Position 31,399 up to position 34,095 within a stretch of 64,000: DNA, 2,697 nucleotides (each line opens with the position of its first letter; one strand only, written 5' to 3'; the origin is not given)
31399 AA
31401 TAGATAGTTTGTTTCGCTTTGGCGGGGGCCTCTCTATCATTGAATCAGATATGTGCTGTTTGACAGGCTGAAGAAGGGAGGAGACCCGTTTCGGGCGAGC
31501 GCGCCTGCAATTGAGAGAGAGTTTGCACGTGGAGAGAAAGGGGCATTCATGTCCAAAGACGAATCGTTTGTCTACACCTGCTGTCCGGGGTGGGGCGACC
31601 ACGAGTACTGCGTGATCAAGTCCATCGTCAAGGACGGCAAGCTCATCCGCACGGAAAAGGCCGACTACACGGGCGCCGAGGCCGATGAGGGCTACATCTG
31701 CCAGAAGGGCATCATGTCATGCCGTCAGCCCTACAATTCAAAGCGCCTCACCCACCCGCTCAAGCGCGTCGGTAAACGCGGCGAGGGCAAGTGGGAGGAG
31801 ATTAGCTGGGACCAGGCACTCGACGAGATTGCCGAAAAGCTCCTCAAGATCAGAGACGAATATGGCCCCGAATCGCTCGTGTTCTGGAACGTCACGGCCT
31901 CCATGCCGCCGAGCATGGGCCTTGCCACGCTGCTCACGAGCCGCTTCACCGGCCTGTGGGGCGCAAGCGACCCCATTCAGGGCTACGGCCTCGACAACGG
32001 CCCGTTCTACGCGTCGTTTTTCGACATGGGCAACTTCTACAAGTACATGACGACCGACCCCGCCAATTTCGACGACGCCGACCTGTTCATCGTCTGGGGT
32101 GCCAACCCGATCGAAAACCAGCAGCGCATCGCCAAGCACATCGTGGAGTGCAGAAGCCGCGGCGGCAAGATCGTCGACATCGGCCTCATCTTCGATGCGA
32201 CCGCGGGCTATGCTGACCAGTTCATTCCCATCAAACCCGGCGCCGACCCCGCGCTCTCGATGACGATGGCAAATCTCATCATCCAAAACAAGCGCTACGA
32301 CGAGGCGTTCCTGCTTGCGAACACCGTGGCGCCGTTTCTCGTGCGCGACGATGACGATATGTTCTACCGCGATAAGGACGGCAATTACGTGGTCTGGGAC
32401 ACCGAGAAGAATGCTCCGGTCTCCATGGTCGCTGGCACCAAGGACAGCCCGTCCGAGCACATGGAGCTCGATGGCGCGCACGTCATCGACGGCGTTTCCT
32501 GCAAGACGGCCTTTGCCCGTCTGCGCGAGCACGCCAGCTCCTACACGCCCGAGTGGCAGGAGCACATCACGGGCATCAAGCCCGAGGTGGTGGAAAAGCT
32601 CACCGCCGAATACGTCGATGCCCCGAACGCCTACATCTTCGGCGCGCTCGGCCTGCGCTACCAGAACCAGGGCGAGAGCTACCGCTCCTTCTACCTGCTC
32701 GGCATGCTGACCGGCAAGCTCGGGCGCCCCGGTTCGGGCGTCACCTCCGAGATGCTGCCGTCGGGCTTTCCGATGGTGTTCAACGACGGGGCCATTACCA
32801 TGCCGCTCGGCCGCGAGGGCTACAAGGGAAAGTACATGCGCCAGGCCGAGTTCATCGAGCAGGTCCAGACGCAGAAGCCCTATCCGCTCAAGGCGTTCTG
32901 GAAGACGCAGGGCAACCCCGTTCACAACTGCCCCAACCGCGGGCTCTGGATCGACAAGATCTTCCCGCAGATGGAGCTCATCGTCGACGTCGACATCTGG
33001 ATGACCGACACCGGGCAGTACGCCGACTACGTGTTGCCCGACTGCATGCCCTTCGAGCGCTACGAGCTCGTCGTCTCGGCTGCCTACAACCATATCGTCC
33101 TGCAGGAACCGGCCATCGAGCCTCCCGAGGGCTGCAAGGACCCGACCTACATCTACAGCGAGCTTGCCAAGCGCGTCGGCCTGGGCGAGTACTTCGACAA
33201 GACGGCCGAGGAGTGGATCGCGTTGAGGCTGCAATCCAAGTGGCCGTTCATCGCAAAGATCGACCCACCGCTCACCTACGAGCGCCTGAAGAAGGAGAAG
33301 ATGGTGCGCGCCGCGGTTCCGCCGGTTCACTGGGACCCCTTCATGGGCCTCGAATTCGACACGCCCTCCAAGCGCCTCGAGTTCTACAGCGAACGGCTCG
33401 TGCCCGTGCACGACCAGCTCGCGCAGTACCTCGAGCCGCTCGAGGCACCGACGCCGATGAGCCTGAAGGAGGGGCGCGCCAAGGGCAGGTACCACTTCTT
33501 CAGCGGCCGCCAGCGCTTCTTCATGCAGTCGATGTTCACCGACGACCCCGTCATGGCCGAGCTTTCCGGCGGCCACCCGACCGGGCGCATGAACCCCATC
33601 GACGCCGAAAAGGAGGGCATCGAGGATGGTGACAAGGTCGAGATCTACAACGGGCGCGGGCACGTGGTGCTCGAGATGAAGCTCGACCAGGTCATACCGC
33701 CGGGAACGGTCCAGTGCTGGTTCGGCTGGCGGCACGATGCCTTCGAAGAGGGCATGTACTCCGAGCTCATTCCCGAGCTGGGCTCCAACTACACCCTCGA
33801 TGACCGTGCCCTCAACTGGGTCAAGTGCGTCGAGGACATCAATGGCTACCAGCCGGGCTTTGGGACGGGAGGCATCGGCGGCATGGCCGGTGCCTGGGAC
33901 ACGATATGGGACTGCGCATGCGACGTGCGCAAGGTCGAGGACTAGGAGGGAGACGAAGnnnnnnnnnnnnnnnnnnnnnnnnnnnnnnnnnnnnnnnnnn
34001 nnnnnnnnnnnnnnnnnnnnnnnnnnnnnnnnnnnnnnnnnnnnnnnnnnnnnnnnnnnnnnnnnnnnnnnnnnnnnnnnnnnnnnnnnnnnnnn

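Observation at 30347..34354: LysR-paired, signal-less two-subunit molybdopterin enzyme with a non-canonical N-terminal Cys motif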

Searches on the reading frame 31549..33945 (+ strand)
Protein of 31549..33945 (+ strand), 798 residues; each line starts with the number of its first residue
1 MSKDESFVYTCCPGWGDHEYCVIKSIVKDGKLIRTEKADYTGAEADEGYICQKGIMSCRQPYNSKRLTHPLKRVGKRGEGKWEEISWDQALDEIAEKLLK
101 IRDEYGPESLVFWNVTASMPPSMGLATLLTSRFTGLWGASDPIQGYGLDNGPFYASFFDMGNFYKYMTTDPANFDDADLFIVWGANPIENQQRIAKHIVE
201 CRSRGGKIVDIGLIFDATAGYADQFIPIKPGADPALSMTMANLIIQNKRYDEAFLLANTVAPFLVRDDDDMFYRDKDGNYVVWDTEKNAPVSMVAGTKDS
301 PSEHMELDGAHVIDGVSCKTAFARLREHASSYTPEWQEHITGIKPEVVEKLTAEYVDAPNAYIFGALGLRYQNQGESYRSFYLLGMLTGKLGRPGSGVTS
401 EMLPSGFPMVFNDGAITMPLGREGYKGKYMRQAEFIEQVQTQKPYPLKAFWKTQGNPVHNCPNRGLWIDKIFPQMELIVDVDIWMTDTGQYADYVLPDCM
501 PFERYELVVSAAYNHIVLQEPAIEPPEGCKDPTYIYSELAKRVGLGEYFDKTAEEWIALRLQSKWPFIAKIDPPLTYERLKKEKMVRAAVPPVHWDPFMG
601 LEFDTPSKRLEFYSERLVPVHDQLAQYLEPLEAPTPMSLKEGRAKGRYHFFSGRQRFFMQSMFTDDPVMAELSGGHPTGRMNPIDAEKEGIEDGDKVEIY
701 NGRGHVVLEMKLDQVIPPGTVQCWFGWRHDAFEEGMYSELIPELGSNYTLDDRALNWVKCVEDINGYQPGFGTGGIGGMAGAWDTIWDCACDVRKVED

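Call 6: search_protein_families(library=pfam, proteins=[window:31549-33945:+], max_evalue=0.01)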
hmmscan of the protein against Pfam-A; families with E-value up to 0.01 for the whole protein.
window:31549-33945:+ (798 aa): 2 families
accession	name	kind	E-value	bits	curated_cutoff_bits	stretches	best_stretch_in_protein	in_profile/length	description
PF00384.28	Molybdopterin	-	2.1e-42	145.9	24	1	66-542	1-353/353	Molybdopterin oxidoreductase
PF01568.27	Molydop_binding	-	1e-15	58.1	26.8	1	649-735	2-87/110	Molydopterin dinucleotide binding domain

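Call 7: find_homologous_proteins(query=window:31549-33945:+, max_evalue=1e-10)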
Query window:31549-33945:+ (798 aa): 1951 proteins with E <= 1e-10 among 8000 candidates; the best 120 are listed.
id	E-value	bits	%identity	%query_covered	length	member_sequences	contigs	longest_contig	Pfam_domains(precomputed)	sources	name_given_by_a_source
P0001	0.0e+0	1647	84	100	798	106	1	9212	PF00384.28,PF01568.28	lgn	-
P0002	0.0e+0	1596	82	100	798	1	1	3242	PF00384.28,PF01568.28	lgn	-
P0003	0.0e+0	1586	81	100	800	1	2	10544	PF00384.28,PF01568.28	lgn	-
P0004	0.0e+0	1571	80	100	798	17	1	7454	PF00384.28,PF01568.28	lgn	-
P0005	0.0e+0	1570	80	100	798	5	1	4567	PF00384.28,PF01568.28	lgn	-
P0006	0.0e+0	1570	82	99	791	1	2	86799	PF00384.28,PF01568.28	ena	-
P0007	0.0e+0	1554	80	100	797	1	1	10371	PF00384.28,PF01568.28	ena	-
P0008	0.0e+0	1554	80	100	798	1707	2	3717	PF00384.28,PF01568.28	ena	-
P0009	0.0e+0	1548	79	100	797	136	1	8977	PF00384.28,PF01568.28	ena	-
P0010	0.0e+0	1544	79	99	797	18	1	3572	PF00384.28,PF01568.28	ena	-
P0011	0.0e+0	1533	79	100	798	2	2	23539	PF00384.28,PF01568.28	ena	-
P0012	0.0e+0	1516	77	100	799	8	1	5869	PF00384.28,PF01568.28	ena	-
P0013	0.0e+0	1516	78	100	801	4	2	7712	PF00384.28,PF01568.28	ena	-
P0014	0.0e+0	1466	75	100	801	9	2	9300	PF00384.28,PF01568.28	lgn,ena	-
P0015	0.0e+0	1457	76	100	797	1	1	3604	PF00384.28,PF01568.28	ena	-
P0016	0.0e+0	1455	75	99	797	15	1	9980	PF00384.28,PF01568.28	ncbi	-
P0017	0.0e+0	1455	74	100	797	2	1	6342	PF00384.28,PF01568.28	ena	-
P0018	0.0e+0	1447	74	100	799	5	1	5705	PF00384.28,PF01568.28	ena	-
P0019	0.0e+0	1445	74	100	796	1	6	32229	PF00384.28,PF01568.28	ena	-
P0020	0.0e+0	1442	74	100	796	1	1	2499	PF00384.28,PF01568.28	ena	-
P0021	0.0e+0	1437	74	99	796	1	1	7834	PF00384.28,PF01568.28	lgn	-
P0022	0.0e+0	1433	73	99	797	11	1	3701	PF00384.28,PF01568.28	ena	-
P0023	0.0e+0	1419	72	100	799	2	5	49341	PF00384.28,PF01568.28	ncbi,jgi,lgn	jgi:anaerobic selenocysteine-containing dehydrogenase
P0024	0.0e+0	1417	73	100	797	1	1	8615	PF00384.28,PF01568.28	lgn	-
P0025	0.0e+0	1415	72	99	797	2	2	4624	PF00384.28,PF01568.28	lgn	-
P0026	0.0e+0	1414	72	99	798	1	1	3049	PF00384.28,PF01568.28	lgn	-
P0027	0.0e+0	1407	72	100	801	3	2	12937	PF00384.28,PF01568.28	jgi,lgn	jgi:anaerobic selenocysteine-containing dehydrogenase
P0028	0.0e+0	1393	73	99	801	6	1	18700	PF00384.28,PF01568.28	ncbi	-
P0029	0.0e+0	1393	71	99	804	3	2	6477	PF00384.28,PF01568.28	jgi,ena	-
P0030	0.0e+0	1362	70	100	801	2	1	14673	PF00384.28,PF01568.28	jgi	jgi:molybdopterin-containing oxidoreductase family molybdopterin binding subunit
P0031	0.0e+0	1362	70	99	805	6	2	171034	PF00384.28,PF01568.28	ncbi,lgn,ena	-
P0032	0.0e+0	1357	71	99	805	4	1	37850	PF00384.28,PF01568.28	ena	-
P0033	0.0e+0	1346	70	100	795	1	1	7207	PF00384.28,PF01568.28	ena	-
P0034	0.0e+0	1344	70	100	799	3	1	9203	PF00384.28,PF01568.28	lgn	-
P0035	0.0e+0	1310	68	99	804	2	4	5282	PF00384.28,PF01568.28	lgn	-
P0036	0.0e+0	1287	68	99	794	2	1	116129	PF00384.28,PF01568.28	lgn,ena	-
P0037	0.0e+0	1286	67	99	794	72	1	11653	PF00384.28,PF01568.28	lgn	-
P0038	0.0e+0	1277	66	100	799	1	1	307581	PF00384.28,PF01568.28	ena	-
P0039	0.0e+0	1277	66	100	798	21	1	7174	PF00384.28,PF01568.28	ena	-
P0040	0.0e+0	1271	65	100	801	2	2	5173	PF00384.28,PF01568.28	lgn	-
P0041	0.0e+0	1265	66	99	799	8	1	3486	PF00384.28,PF01568.28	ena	-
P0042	0.0e+0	1234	64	100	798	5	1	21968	PF00384.28,PF01568.28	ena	-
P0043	0.0e+0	1224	64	100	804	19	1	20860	PF00384.28,PF01568.28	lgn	-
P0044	0.0e+0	1215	64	99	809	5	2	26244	PF00384.28,PF01568.28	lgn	-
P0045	0.0e+0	1209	63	100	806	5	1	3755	PF00384.28,PF01568.28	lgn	-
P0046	0.0e+0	1203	63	100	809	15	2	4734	PF00384.28,PF01568.28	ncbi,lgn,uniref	ncbi:molybdopterin-containing oxidoreductase family protein [Gordonibacter sp.]|uniref:molybdopterin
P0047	0.0e+0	1197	64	99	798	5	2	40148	PF00384.28,PF01568.28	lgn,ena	-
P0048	0.0e+0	1191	63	99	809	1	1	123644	PF00384.28,PF01568.28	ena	-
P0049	0.0e+0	1176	62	100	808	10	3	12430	PF00384.28,PF01568.28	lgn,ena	-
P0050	0.0e+0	1147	61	100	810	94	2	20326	PF00384.28,PF01568.28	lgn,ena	-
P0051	0.0e+0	1142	60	100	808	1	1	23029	PF00384.28,PF01568.28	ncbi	ncbi:MAG: molybdopterin-dependent oxidoreductase [Gordonibacter sp.]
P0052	0.0e+0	1127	59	99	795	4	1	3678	PF00384.28,PF01568.28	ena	-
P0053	0.0e+0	1126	60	100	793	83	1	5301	PF00384.28,PF01568.28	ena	-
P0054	0.0e+0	1124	60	99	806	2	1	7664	PF00384.28,PF01568.28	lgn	-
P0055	0.0e+0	1121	60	100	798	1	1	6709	PF00384.28,PF01568.28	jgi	jgi:anaerobic selenocysteine-containing dehydrogenase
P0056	0.0e+0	1120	76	76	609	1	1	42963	PF00384.28,PF01568.28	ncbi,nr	ncbi:MAG: molybdopterin-dependent oxidoreductase, partial [Eggerthellaceae bacterium]|nr:molybdopter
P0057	0.0e+0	1115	60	100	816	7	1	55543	PF00384.28,PF01568.28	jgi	jgi:molybdopterin-containing oxidoreductase family molybdopterin binding subunit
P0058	0.0e+0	1112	59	99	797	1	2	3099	PF00384.28,PF01568.28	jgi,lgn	-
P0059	0.0e+0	1111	59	100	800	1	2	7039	PF00384.28,PF01568.28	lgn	-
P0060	0.0e+0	1111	60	100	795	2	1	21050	PF00384.28,PF01568.28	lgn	-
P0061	0.0e+0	1109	60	99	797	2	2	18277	PF00384.28,PF01568.28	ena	-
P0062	0.0e+0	1106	60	100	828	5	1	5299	PF00384.28,PF01568.28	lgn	-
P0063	0.0e+0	1106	60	99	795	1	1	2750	PF00384.28,PF01568.28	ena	-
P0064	0.0e+0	1103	59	100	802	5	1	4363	PF00384.28,PF01568.28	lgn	-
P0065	0.0e+0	1100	59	99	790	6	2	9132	PF00384.28,PF01568.28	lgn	-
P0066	0.0e+0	1100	59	99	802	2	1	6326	PF00384.28,PF01568.28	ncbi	ncbi:MAG: molybdopterin-containing oxidoreductase family protein [Coriobacteriales bacterium]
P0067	0.0e+0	1096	59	99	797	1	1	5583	PF00384.28,PF01568.28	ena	-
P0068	0.0e+0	1090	59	99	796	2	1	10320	PF00384.28,PF01568.28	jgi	jgi:anaerobic selenocysteine-containing dehydrogenase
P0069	0.0e+0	1085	58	100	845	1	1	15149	PF00384.28,PF01568.28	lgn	-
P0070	0.0e+0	1082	59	99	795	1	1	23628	PF00384.28,PF01568.28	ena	-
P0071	0.0e+0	1080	58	100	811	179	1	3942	PF00384.28,PF01568.28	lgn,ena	-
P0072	0.0e+0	1075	57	100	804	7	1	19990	PF00384.28,PF01568.28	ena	-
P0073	0.0e+0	1070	58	99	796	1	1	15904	PF00384.28,PF01568.28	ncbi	-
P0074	0.0e+0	1063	57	100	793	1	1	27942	PF00384.28,PF01568.28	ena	-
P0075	0.0e+0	1062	58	100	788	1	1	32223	PF00384.28,PF01568.28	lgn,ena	-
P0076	0.0e+0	1048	56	99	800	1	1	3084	PF00384.28,PF01568.28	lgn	-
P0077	0.0e+0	1047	57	99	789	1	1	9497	PF00384.28,PF01568.28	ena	-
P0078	0.0e+0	1037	56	100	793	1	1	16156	PF00384.28,PF01568.28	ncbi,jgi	ncbi:MAG: molybdopterin-containing oxidoreductase family protein [Coriobacteriales bacterium]|jgi:an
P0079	0.0e+0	1037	72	73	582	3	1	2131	PF00384.28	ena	-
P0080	0.0e+0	1031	78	67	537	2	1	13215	PF00384.28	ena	-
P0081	0.0e+0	1026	55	100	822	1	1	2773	PF00384.28,PF01568.28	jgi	jgi:molybdopterin-containing oxidoreductase family molybdopterin binding subunit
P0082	0.0e+0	1023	56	99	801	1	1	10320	PF00384.28,PF01568.28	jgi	jgi:anaerobic selenocysteine-containing dehydrogenase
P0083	0.0e+0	1023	55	100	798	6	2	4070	PF00384.28,PF01568.28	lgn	-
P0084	0.0e+0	1014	56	99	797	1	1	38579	PF00384.28,PF01568.28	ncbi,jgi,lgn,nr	ncbi:MAG: molybdopterin-dependent oxidoreductase [Coriobacteriales bacterium]|jgi:molybdopterin-cont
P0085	0.0e+0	1013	55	100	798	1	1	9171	PF00384.28,PF01568.28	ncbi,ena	-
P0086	0.0e+0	1013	56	99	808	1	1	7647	PF00384.28,PF01568.28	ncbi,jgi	ncbi:MAG: molybdopterin-containing oxidoreductase family protein [Coriobacteriales bacterium]|jgi:an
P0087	1.1e-297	1008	55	100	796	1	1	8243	PF00384.28,PF01568.28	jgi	jgi:molybdopterin-containing oxidoreductase family molybdopterin binding subunit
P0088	3.2e-297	1007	53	100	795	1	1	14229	PF00384.28,PF01568.28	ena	-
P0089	8.3e-297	1005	54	100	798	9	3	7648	PF00384.28,PF01568.28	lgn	-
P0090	1.5e-295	1001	54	100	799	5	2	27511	PF00384.28,PF01568.28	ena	-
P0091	4.2e-294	996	54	100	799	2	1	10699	PF00384.28,PF01568.28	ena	-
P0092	3.8e-293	993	54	100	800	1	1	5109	PF00384.28,PF01568.28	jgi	jgi:molybdopterin-containing oxidoreductase family molybdopterin binding subunit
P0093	4.2e-293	993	55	100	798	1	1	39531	PF00384.28,PF01568.28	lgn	-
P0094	1.5e-292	991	53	100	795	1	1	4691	PF00384.28,PF01568.28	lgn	-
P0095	5.6e-292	989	52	100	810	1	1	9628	PF00384.28,PF01568.28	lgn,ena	-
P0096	6.5e-292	989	54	100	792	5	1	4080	PF00384.28,PF01568.28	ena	-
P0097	1.5e-290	984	54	100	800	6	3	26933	PF00384.28,PF01568.28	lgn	-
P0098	6.2e-289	979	53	99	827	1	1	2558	PF00384.28,PF01568.28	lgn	-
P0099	1.0e-288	978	75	70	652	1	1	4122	PF00384.28,PF01568.28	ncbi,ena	-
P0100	2.3e-288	977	53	100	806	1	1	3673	PF00384.28,PF01568.28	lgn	-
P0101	3.0e-288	977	53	100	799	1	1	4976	PF00384.28,PF01568.28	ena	-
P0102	8.5e-287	972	53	100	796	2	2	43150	PF00384.28,PF01568.28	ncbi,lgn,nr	ncbi:MAG: molybdopterin-dependent oxidoreductase [Eggerthellaceae bacterium]|nr:molybdopterin-depend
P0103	1.2e-286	972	54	100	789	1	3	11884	PF00384.28,PF01568.28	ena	-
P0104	2.6e-286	970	53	100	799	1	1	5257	PF00384.28,PF01568.28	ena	-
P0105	1.0e-285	968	52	100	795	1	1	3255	PF00384.28,PF01568.28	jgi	jgi:molybdopterin-containing oxidoreductase family molybdopterin binding subunit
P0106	1.0e-285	968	54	100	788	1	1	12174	PF00384.28,PF01568.28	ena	-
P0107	1.5e-285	968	53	100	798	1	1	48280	PF00384.28,PF01568.28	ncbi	-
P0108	5.5e-285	966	54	100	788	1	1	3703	PF00384.28,PF01568.28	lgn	-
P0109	7.2e-285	966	52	100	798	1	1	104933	PF00384.28,PF01568.28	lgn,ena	-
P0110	1.2e-281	955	52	99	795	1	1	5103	PF00384.28,PF01568.28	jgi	jgi:molybdopterin-containing oxidoreductase family molybdopterin binding subunit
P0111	3.3e-281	954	53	99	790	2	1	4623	PF00384.28,PF01568.28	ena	-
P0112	1.4e-280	951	53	99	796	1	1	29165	PF00384.28,PF01568.28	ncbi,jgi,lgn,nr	ncbi:MAG: molybdopterin-dependent oxidoreductase [Coriobacteriales bacterium]|jgi:molybdopterin-cont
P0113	2.8e-279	947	52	99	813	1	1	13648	PF00384.28,PF01568.28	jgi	jgi:molybdopterin-containing oxidoreductase family molybdopterin binding subunit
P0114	4.6e-278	943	53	100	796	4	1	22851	PF00384.28,PF01568.28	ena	-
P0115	1.1e-277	942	52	100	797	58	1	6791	PF00384.28,PF01568.28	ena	-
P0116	1.4e-277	942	51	99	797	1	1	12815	PF00384.28,PF01568.28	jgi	jgi:molybdopterin-containing oxidoreductase family molybdopterin binding subunit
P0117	1.4e-277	942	52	100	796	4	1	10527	PF00384.28,PF01568.28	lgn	-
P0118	9.6e-277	939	52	100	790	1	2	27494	PF00384.28,PF01568.28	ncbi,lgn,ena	-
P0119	3.2e-276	937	52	99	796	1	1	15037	PF00384.28,PF01568.28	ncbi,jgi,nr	ncbi:MAG: molybdopterin-dependent oxidoreductase [Coriobacteriales bacterium]|jgi:molybdopterin-cont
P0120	3.8e-276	937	53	99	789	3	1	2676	PF00384.28,PF01568.28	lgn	-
